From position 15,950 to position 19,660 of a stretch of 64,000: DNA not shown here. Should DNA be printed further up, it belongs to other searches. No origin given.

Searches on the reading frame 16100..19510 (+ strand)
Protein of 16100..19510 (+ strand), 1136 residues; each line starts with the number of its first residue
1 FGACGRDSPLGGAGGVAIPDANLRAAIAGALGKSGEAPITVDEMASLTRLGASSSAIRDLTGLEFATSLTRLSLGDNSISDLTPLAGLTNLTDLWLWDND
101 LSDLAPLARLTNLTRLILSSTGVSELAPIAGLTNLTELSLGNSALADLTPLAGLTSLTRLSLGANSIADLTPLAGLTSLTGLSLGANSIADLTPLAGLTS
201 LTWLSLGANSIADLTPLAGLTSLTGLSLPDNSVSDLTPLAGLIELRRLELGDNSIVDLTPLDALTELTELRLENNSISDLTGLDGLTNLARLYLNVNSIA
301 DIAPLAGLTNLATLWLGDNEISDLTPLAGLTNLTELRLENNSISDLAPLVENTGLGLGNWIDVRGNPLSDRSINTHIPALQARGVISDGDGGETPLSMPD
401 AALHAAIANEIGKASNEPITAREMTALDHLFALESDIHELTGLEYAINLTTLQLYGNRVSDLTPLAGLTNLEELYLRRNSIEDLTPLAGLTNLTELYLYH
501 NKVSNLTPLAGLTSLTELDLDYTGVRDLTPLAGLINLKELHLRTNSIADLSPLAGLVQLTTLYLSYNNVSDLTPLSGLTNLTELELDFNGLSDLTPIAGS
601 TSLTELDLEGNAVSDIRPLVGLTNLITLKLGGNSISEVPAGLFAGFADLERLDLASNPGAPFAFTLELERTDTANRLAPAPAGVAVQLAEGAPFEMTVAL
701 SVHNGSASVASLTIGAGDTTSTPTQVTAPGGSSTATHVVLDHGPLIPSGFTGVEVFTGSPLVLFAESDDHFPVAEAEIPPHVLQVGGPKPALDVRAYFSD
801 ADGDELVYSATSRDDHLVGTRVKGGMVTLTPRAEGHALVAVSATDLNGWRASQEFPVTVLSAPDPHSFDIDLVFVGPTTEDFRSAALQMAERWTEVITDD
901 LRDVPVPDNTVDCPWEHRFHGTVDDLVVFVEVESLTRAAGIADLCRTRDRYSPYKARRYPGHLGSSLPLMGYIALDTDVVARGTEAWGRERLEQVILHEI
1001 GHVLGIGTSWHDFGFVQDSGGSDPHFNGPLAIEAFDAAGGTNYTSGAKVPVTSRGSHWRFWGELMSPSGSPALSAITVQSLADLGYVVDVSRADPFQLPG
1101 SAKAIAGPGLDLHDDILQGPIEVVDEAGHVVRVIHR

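Call 90: search_protein_families(library=pfam, proteins=[window:16100-19510:+], max_evalue=0.01)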
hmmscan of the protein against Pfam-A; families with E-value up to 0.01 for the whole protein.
window:16100-19510:+ (1136 aa): 8 families
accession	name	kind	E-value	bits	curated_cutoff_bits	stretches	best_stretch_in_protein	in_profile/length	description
PF12799.13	LRR_4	-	4.4e-91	297.3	27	15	448-488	2-43/44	Leucine Rich repeats (2 copies)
PF13855.12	LRR_8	-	4.6e-42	142.1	27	10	602-658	2-60/61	Leucine rich repeat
PF23952.1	LRR_EndoS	-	3.3e-20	72.9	27.9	1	561-657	27-116/116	Endo-beta-N-acetylglucosaminidase EndoS LRR domain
PF14580.12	LRR_9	-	2.6e-17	63.4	30.5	2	434-505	51-127/175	Leucine-rich repeat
PF00560.39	LRR_1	-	1e-09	37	20.6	0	558-574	1-17/23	Leucine Rich Repeat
PF23598.1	LRR_14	-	1.2e-09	37.9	40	2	435-662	35-277/353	Leucine-rich repeat region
PF23211.1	LRR_LRWD1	-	6.1e-08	33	28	0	217-277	38-98/190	Leucine-rich repeat and WD repeat-containing protein 1, LRR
PF11825.13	Nuc_recep-AF1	-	0.00048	20.6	27.3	0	295-313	85-103/114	Nuclear/hormone receptor activator site AF-1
